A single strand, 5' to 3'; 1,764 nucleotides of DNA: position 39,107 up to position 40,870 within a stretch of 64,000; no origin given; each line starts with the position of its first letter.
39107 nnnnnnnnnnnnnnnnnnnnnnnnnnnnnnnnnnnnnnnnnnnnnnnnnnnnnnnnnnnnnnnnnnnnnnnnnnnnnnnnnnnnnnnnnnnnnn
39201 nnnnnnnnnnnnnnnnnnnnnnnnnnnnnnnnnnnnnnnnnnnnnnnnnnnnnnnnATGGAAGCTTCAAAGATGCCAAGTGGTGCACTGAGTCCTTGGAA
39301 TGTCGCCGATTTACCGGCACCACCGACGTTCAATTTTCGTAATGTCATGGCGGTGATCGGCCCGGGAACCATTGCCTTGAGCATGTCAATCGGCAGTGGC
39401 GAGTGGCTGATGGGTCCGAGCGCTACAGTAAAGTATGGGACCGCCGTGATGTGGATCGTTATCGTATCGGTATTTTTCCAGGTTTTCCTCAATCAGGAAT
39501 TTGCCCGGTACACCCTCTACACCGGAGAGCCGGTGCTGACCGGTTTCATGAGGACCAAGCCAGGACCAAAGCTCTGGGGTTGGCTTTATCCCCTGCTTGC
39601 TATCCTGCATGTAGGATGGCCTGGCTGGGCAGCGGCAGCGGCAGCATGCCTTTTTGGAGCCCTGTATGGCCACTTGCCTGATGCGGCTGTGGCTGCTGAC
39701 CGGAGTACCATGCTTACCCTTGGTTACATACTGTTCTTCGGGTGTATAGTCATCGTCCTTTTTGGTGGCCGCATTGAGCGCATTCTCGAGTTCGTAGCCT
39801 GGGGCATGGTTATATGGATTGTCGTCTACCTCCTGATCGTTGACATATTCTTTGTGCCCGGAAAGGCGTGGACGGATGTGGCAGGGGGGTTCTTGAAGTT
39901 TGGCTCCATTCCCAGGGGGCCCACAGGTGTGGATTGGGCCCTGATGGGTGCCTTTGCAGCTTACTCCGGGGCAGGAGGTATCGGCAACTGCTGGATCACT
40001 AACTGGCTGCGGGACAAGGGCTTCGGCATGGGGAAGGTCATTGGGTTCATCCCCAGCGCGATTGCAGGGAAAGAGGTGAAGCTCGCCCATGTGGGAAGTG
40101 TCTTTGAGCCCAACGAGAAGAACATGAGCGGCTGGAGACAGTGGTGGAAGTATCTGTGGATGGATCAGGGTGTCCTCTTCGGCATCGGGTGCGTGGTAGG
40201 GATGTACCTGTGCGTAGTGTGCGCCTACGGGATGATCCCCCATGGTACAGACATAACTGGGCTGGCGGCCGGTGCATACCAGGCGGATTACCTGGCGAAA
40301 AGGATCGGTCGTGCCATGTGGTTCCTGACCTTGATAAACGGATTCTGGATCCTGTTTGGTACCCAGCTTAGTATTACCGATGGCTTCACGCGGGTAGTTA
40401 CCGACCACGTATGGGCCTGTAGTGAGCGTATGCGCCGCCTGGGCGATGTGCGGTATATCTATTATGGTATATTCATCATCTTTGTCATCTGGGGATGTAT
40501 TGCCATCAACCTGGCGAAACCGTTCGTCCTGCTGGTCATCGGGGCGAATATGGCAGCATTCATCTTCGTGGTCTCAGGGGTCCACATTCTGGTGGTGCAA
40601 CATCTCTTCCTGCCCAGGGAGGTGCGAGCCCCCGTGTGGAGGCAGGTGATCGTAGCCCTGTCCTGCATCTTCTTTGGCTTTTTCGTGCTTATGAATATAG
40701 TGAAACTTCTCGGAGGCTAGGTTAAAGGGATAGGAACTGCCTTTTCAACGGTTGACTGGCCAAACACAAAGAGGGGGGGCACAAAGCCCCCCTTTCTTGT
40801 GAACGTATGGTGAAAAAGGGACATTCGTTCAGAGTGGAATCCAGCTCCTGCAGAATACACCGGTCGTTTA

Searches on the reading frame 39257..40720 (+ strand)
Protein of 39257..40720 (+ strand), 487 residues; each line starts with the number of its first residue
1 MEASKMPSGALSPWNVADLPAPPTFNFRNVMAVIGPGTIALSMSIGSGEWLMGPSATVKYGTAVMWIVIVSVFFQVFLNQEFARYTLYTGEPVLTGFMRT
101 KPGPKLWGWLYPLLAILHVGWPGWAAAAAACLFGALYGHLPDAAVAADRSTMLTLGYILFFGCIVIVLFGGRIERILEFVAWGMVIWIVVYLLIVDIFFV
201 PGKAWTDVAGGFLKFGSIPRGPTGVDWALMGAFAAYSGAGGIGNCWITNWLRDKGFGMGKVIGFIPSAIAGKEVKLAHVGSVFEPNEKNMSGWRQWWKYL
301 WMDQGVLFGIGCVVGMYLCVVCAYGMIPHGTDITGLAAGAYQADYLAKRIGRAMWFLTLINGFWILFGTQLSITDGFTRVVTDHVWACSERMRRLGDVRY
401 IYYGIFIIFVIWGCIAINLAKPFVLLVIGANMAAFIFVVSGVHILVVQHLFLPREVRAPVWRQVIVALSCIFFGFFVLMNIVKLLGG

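Call 11: search_protein_families(library=pfam, proteins=[window:39257-40720:+])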
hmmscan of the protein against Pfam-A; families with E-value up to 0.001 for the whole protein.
window:39257-40720:+ (487 aa): 0 families

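Call 17: find_homologous_proteins(query=window:39257-40717:+, max_evalue=1e-10)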
Query window:39257-40717:+ (487 aa): 1828 proteins with E <= 1e-10 among 8000 candidates; the best 120 are listed.
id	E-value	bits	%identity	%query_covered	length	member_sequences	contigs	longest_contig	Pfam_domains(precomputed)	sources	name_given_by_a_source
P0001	0.0e+0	1012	90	100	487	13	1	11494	-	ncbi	-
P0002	3.3e-296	1001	89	100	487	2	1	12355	-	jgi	jgi:hypothetical protein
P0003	3.3e-291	985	87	100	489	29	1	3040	-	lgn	-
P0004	1.9e-288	975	86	100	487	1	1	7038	-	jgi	jgi:Mn2+/Fe2+ NRAMP family transporter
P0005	7.9e-288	973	86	100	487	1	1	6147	-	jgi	jgi:Mn2+/Fe2+ NRAMP family transporter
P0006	1.1e-287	973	86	100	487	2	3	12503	-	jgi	jgi:Mn2+/Fe2+ NRAMP family transporter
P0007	2.4e-286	968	84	100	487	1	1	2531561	-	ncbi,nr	ncbi:MAG: Nramp family divalent metal transporter [Deltaproteobacteria bacterium]|nr:MAG: Nramp fami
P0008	3.8e-282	955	83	100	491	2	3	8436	-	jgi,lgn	jgi:hypothetical protein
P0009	9.4e-282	953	83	100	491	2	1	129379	-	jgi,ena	-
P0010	7.1e-276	934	86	95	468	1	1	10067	-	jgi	jgi:Mn2+/Fe2+ NRAMP family transporter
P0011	1.2e-275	933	88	94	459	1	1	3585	-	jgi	jgi:Mn2+/Fe2+ NRAMP family transporter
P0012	7.0e-275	931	87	94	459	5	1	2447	-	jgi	jgi:Mn2+/Fe2+ NRAMP family transporter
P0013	1.0e-272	923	81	99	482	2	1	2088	-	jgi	jgi:Mn2+/Fe2+ NRAMP family transporter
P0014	7.6e-270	914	80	100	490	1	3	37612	-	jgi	jgi:hypothetical protein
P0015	3.7e-268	908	79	99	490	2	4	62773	-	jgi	jgi:hypothetical protein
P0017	7.0e-247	838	74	100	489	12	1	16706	-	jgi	-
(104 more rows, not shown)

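Call 19: find_related_loci(query=A2, collection=genome_contigs, flank=4000)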
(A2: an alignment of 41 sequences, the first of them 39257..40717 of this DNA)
Query A2 (487 aa) in genome_contigs; peptide patterns used: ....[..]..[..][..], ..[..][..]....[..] (x = any residue, [..] = any of these).
600 stretches matched a pattern (row limit reached: there are more); 596 encode a relative of the query (tblastn E <= 1e-3); the best 80 are kept; 80 distinct loci.
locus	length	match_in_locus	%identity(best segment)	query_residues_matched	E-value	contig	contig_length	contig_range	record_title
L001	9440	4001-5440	57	1-481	0e+0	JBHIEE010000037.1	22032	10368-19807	MAG: Candidatus Aminicenantia bacterium isolate b3.sp2_bin.19 NODE_591_length_22032_cov_6.708650, whole genome shotgun s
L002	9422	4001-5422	57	9-485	2e-175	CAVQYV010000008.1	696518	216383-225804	MAG: uncultured candidate division NC10 bacterium isolate MFD00032.bin.1.264 genome assembly, contig: contig_72983, whol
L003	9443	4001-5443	55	1-486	6e-172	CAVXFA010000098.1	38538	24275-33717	MAG: uncultured delta proteobacterium isolate MFD04408.bin.1.124 genome assembly, contig: contig_83554, whole genome sho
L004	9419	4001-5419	53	9-486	4e-166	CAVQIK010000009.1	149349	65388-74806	MAG: uncultured delta proteobacterium isolate MFD10007.bin.3.145 genome assembly, contig: contig_17664, whole genome sho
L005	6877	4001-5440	54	4-487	1e-162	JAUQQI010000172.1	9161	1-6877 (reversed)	MAG: Chloroflexota bacterium isolate QQ.bins.59.201705 NODE_8296_length_9161_cov_0.950631, whole genome shotgun sequence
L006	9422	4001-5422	52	5-485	5e-158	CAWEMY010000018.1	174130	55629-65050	MAG: uncultured Acidobacteriota bacterium isolate MFD02360.bin.1.21 genome assembly, contig: contig_983, whole genome sh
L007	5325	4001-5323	58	1-446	8e-158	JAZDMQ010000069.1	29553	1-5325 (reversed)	MAG: bacterium isolate MEGAHIT-group-0.667 k141_12932379, whole genome shotgun sequence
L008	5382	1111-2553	53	1-486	8e-151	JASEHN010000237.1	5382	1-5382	MAG: Thermodesulfobacteriota bacterium isolate Yes70-24 NODE_7144_length_5382_cov_5.823353, whole genome shotgun sequenc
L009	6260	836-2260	50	2-480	2e-146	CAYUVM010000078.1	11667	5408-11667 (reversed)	MAG TPA_asm: uncultured Cytophagia bacterium isolate SRP173033_co3_178 genome assembly, contig: NODE_7456_length_11667_c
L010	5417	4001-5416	50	5-480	2e-144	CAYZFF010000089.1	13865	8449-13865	MAG TPA_asm: uncultured Cytophagia bacterium isolate SRP173033_co1_156 genome assembly, contig: NODE_9109_length_13865_c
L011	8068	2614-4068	48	1-483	2e-143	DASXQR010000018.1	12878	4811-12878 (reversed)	MAG TPA_asm: Acidobacteriota bacterium isolate SMAG_U4618 k141_1237150, whole genome shotgun sequence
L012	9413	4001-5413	48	9-485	1e-142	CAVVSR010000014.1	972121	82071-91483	MAG: uncultured Acidobacteriota bacterium isolate MFD02840.bin.1.3 genome assembly, contig: contig_415, whole genome sho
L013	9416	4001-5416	47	9-485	1e-142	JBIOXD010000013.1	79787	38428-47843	MAG: Gemmatimonadales bacterium isolate MAG065 k127_1321448, whole genome shotgun sequence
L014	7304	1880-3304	47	8-485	8e-142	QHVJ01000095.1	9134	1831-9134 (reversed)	MAG: Acidobacteria bacterium isolate AA35 14_1009_16_40cm_scaffold_23674_curated, whole genome shotgun sequence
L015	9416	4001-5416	47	9-487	2e-141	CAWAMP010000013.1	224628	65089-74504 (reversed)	MAG: uncultured Acidobacteriota bacterium isolate MFD02979.bin.1.171 genome assembly, contig: contig_49100, whole genome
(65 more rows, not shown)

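Call 21: find_related_loci(query=window:39257-40717:+, collection=metagenome_contigs, flank=3000)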
Query window:39257-40717:+ (487 aa) in metagenome_contigs; peptide patterns used: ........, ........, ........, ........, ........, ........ (x = any residue, [..] = any of these).
113 stretches matched a pattern; 65 encode a relative of the query (tblastn E <= 1e-3); 64 distinct loci.
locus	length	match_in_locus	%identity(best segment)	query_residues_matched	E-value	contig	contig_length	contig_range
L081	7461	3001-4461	97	1-487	0e+0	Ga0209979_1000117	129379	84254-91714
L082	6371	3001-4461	91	1-487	0e+0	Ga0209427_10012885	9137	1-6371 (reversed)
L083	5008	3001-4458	86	1-486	0e+0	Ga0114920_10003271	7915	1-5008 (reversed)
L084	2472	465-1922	86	1-486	0e+0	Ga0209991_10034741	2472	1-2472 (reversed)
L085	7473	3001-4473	86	1-487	0e+0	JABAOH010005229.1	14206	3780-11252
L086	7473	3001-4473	86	1-487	0e+0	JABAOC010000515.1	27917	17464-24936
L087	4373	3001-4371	91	1-457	0e+0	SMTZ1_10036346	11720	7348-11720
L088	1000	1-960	89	168-487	0e+0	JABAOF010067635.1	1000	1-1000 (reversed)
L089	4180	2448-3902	54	2-486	0e+0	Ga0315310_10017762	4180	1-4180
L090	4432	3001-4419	57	9-486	6e-178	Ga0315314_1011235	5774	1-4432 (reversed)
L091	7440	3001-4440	56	1-485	8e-173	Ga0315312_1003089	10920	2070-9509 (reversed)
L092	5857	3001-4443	57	1-486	2e-172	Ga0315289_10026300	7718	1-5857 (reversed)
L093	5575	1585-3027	57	1-486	4e-174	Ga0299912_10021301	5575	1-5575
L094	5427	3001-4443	57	1-486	1e-172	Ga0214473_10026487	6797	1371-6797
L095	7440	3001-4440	55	1-485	2e-170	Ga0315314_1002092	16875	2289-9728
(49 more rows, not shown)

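Call 27: find_encoding_contigs(protein=P0001, flank=3000, max_places=3)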
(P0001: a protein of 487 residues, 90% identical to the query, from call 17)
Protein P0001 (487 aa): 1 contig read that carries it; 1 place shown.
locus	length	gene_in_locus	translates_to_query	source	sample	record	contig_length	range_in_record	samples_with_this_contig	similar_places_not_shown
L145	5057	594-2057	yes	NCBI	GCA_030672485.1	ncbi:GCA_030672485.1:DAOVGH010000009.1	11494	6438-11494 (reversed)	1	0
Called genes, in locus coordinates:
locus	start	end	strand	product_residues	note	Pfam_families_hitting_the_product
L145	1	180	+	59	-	?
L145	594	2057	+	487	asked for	-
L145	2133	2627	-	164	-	PF00583:Acetyltransf_1, PF13673:Acetyltransf_10 (weak), PF13508:Acetyltransf_7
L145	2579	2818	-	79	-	-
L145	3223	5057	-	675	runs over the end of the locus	PF07715:Plug, PF00593:TonB_dep_Rec_b-barrel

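Call 28: find_encoding_contigs(protein=P0002, flank=3000, max_places=3)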
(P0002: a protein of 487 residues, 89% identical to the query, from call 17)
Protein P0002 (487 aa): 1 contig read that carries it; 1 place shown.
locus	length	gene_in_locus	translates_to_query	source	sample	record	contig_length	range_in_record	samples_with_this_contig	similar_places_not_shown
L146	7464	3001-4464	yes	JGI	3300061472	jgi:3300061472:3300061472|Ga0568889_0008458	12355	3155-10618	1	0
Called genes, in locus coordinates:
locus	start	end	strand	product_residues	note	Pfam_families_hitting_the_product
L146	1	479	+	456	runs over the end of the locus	PF01566:Nramp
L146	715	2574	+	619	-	PF00724:Oxidored_FMN, PF00890:FAD_binding_2 (faint), PF01134:GIDA (faint), PF01262:AlaDh_PNT_C (faint), PF07992:Pyr_redox_2, PF13738:Pyr_redox_3 (weak), PF00070:Pyr_redox, PF01266:DAO (weak), +5 more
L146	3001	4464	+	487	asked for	-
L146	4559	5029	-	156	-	PF00583:Acetyltransf_1, PF13673:Acetyltransf_10 (weak), PF13508:Acetyltransf_7, PF08445:FR47 (weak)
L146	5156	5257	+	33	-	-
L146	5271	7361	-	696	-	PF07715:Plug, PF00593:TonB_dep_Rec_b-barrel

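Call 29: find_encoding_contigs(protein=P0009, flank=3000, max_places=3)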
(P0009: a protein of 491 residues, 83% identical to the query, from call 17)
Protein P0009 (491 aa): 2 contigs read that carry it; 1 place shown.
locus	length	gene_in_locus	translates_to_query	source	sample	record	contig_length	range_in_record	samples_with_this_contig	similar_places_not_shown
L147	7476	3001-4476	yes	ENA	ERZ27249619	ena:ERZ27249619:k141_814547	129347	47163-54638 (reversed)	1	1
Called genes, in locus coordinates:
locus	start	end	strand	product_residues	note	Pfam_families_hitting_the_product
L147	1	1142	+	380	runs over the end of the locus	PF02771:Acyl-CoA_dh_N, PF02770:Acyl-CoA_dh_M, PF00441:Acyl-CoA_dh_1, PF22924:ACOX_C_alpha1 (faint), PF08028:Acyl-CoA_dh_2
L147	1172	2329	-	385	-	PF04295:GD_AH_second, PF20629:GD_AH_C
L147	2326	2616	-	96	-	PF08666:SAF (faint)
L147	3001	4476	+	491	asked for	-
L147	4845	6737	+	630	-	PF02730:AFOR_N, PF01314:AFOR_C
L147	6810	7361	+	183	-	PF01566:Nramp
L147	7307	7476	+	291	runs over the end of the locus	-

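Call 30: find_encoding_contigs(protein=P0008, flank=3000, max_places=3)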
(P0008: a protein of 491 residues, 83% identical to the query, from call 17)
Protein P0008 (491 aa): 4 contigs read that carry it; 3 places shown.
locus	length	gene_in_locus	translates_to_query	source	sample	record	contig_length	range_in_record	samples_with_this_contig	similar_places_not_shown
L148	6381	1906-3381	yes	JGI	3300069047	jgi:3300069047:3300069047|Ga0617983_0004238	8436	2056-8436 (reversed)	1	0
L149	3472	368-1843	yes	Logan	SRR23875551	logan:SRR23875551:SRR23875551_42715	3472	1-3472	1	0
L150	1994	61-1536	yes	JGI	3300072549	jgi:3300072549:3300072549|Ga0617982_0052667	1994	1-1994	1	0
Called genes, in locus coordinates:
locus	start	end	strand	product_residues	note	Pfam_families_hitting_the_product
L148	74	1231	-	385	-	PF04295:GD_AH_second, PF20629:GD_AH_C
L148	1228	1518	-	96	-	PF08666:SAF (faint)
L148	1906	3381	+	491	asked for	-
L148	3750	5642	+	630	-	PF02730:AFOR_N, PF01314:AFOR_C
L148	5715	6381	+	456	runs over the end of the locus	PF01566:Nramp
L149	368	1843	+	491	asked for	-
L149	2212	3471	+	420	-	?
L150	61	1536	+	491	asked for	-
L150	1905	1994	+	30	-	?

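Call 31: find_encoding_contigs(protein=P0014, flank=3000, max_places=3)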
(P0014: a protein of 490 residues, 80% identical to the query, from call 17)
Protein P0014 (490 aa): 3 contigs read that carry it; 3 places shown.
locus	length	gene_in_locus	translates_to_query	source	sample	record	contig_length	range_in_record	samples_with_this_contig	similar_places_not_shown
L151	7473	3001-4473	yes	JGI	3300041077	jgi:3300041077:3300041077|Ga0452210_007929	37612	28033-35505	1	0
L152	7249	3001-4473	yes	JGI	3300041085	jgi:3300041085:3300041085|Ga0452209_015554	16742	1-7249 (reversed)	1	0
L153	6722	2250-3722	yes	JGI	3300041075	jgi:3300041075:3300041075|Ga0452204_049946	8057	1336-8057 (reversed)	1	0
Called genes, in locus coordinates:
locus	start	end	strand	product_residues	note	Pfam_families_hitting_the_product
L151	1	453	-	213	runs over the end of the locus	PF00574:CLP_protease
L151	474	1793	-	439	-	PF05697:Trigger_N, PF05698:Trigger_C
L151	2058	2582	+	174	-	PF01965:DJ-1_PfpI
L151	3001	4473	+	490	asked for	-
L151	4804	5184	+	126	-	-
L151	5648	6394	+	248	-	PF00891:Methyltransf_2 (weak), PF13489:Methyltransf_23, PF01209:Ubie_methyltran (weak), PF05175:MTS, PF13847:Methyltransf_31, PF08241:Methyltransf_11, PF08242:Methyltransf_12, PF13649:Methyltransf_25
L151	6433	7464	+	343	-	PF08240:ADH_N, PF00107:ADH_zinc_N (weak)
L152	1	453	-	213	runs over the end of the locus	PF00574:CLP_protease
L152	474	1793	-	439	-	PF05697:Trigger_N, PF05698:Trigger_C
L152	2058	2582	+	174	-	PF01965:DJ-1_PfpI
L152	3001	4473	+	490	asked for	-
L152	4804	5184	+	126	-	-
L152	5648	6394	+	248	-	PF00891:Methyltransf_2 (weak), PF13489:Methyltransf_23, PF01209:Ubie_methyltran (weak), PF05175:MTS, PF13847:Methyltransf_31, PF08241:Methyltransf_11, PF08242:Methyltransf_12, PF13649:Methyltransf_25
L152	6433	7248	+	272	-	?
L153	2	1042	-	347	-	?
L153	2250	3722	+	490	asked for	-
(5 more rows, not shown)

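Call 32: find_encoding_contigs(protein=P0015, flank=3000, max_places=4)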
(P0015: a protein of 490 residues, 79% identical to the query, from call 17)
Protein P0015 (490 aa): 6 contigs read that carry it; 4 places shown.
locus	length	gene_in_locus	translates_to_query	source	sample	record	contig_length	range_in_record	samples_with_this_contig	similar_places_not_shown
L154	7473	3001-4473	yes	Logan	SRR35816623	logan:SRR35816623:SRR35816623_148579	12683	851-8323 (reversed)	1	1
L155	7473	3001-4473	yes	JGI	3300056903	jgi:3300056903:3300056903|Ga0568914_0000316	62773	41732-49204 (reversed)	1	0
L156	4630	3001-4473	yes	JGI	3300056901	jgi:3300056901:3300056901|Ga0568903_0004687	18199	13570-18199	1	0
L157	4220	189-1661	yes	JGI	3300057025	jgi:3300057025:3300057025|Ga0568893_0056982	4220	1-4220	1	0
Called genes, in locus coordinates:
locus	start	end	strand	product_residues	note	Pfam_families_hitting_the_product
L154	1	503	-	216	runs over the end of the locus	PF00574:CLP_protease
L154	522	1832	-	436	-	PF05697:Trigger_N, PF05698:Trigger_C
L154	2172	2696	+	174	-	PF01965:DJ-1_PfpI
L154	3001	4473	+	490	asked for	-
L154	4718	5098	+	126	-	-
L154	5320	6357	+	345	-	PF08240:ADH_N, PF16912:Glu_dehyd_C, PF00107:ADH_zinc_N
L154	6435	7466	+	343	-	PF08240:ADH_N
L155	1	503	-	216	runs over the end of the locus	PF00574:CLP_protease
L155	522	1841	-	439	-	PF05697:Trigger_N, PF05698:Trigger_C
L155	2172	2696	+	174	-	PF01965:DJ-1_PfpI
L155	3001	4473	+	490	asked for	-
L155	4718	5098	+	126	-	-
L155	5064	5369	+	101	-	-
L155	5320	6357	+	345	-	PF08240:ADH_N, PF16912:Glu_dehyd_C, PF00107:ADH_zinc_N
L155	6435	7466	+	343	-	PF08240:ADH_N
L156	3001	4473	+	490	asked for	-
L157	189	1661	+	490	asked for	-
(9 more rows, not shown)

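Call 33: find_encoding_contigs(protein=P0017, flank=3000, max_places=3)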
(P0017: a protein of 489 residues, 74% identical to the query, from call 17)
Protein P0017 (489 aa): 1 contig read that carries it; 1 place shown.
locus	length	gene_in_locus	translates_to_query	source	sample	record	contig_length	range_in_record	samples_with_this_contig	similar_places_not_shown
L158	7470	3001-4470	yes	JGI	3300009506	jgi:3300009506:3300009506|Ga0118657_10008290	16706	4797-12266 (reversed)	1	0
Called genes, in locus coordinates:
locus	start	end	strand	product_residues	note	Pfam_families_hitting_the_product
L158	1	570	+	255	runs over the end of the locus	PF23441:SDR (weak), PF00106:adh_short, PF08659:KR, PF13561:adh_short_C2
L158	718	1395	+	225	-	PF02965:Met_synt_B12 (faint)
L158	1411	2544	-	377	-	PF01208:URO-D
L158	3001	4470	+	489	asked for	-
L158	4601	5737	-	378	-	PF01208:URO-D (faint)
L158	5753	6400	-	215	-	PF02607:B12-binding_2, PF02310:B12-binding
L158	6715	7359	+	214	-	PF00571:CBS, PF22190:TTHA0829-like_ACT (weak), PF22629:ACT_AHAS_ss (faint), PF01842:ACT (weak)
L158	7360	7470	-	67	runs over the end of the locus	-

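Call 34: find_encoding_contigs(protein=P0004, flank=3000, max_places=2)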
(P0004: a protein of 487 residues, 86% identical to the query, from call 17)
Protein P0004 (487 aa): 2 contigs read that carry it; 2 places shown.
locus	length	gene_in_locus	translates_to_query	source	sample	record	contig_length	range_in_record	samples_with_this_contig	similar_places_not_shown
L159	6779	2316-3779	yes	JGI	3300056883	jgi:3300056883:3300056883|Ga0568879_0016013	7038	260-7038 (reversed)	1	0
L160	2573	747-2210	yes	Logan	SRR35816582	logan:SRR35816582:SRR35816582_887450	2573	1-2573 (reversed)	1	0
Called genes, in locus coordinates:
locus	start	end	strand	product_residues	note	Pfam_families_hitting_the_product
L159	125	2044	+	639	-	PF00724:Oxidored_FMN, PF03486:HI0933_like (faint), PF01266:DAO (faint), PF07992:Pyr_redox_2 (weak), PF13450:NAD_binding_8 (weak), PF07992:Pyr_redox_2, PF13738:Pyr_redox_3 (weak), PF00070:Pyr_redox, +4 more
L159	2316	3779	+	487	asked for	-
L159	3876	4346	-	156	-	PF00583:Acetyltransf_1, PF13673:Acetyltransf_10, PF13508:Acetyltransf_7, PF08445:FR47 (weak)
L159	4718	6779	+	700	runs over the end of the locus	PF03477:ATP-cone, PF13597:NRDD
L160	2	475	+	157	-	?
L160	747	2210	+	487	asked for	-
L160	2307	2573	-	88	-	?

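Call 35: find_encoding_contigs(protein=P0006, flank=3000, max_places=3)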
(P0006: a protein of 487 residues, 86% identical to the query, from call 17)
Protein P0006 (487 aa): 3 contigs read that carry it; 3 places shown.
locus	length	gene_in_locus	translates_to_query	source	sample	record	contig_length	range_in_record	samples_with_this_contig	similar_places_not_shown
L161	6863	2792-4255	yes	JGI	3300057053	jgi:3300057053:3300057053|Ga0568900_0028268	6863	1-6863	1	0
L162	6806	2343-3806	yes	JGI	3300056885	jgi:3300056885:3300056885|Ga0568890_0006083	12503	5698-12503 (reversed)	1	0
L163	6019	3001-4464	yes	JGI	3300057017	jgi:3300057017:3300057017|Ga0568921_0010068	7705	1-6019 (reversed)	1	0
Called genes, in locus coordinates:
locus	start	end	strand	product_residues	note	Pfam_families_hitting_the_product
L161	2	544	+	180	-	?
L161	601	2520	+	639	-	PF00724:Oxidored_FMN, PF03486:HI0933_like (faint), PF01266:DAO (faint), PF07992:Pyr_redox_2 (weak), PF13450:NAD_binding_8 (weak), PF07992:Pyr_redox_2, PF13738:Pyr_redox_3 (weak), PF00070:Pyr_redox, +4 more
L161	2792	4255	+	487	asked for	-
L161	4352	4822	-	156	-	PF00583:Acetyltransf_1, PF13673:Acetyltransf_10, PF13508:Acetyltransf_7, PF08445:FR47 (weak)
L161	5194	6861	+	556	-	?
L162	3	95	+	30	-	?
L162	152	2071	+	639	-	PF00724:Oxidored_FMN, PF03486:HI0933_like (faint), PF01266:DAO (faint), PF07992:Pyr_redox_2 (weak), PF13450:NAD_binding_8 (weak), PF07992:Pyr_redox_2, PF13738:Pyr_redox_3 (weak), PF00070:Pyr_redox, +4 more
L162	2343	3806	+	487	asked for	-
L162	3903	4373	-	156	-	PF00583:Acetyltransf_1, PF13673:Acetyltransf_10, PF13508:Acetyltransf_7, PF08445:FR47 (weak)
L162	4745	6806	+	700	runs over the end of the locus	PF03477:ATP-cone, PF13597:NRDD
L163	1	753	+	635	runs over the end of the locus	PF02730:AFOR_N, PF01314:AFOR_C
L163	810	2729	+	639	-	PF00724:Oxidored_FMN, PF03486:HI0933_like (faint), PF01266:DAO (faint), PF07992:Pyr_redox_2 (weak), PF13450:NAD_binding_8 (weak), PF07992:Pyr_redox_2, PF13738:Pyr_redox_3 (weak), PF00070:Pyr_redox, +4 more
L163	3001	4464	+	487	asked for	-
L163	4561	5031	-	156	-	PF00583:Acetyltransf_1, PF13673:Acetyltransf_10, PF13508:Acetyltransf_7, PF08445:FR47 (weak)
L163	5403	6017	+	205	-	?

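Call 36: find_encoding_contigs(protein=P0003, flank=3000, max_places=2)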
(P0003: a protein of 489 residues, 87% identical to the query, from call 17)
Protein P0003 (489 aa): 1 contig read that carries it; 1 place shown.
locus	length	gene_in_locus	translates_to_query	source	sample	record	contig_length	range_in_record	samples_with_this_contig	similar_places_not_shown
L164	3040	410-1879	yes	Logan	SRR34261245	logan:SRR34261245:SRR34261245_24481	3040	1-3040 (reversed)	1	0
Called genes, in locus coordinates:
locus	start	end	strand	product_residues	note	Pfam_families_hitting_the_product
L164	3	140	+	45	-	?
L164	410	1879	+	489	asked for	-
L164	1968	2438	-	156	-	PF00583:Acetyltransf_1, PF13673:Acetyltransf_10, PF13508:Acetyltransf_7, PF08445:FR47 (weak)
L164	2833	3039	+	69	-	?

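Call 37: find_encoding_contigs(protein=P0013, flank=3000, max_places=2)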
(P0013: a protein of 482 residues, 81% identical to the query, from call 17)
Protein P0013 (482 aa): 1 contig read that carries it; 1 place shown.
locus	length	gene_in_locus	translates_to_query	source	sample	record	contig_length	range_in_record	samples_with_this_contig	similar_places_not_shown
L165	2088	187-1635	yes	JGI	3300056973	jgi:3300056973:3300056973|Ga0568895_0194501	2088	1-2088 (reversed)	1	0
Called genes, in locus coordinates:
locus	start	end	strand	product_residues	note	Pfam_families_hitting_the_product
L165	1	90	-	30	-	?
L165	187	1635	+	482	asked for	-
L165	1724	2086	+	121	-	?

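Call 59: search_protein_families(library=ncbifam, proteins=[window:39257-40717:+], max_evalue=0.01)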
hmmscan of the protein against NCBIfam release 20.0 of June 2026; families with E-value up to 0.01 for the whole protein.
window:39257-40717:+ (487 aa): 1 family
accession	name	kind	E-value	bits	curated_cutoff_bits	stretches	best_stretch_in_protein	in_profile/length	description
NF037982.1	Nramp_1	equivalog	4.1e-54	184.3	50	1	35-445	1-397/404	Nramp family divalent metal transporter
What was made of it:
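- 39257..40720 (+): Regulated gene: 487-aa Nramp-family-like permease, copy B (SD AAGGAGG at 39243-39249). NCBIfam NF037982 at 184 bits (call 59).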

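Call 60: search_solved_structures(query=window:39257-40717:+, max_evalue=1)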
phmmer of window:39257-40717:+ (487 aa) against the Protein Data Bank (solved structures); distinct sequences matched with E-value up to 1: 1.
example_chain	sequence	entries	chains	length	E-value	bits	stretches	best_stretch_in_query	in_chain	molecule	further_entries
5ef4_A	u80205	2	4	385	0.59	11.7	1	200-247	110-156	Cysteine protease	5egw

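Call 65: find_encoding_contigs(protein=P0011, flank=3000, max_places=3)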
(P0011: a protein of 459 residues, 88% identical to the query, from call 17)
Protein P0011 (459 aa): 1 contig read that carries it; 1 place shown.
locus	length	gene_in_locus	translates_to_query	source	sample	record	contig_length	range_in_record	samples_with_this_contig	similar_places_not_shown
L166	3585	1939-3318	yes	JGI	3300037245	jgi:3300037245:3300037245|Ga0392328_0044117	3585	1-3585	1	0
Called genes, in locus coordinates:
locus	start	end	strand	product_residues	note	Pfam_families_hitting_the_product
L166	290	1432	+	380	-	PF02771:Acyl-CoA_dh_N, PF02770:Acyl-CoA_dh_M, PF22924:ACOX_C_alpha1 (faint), PF00441:Acyl-CoA_dh_1, PF08028:Acyl-CoA_dh_2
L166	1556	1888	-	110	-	-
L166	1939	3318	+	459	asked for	-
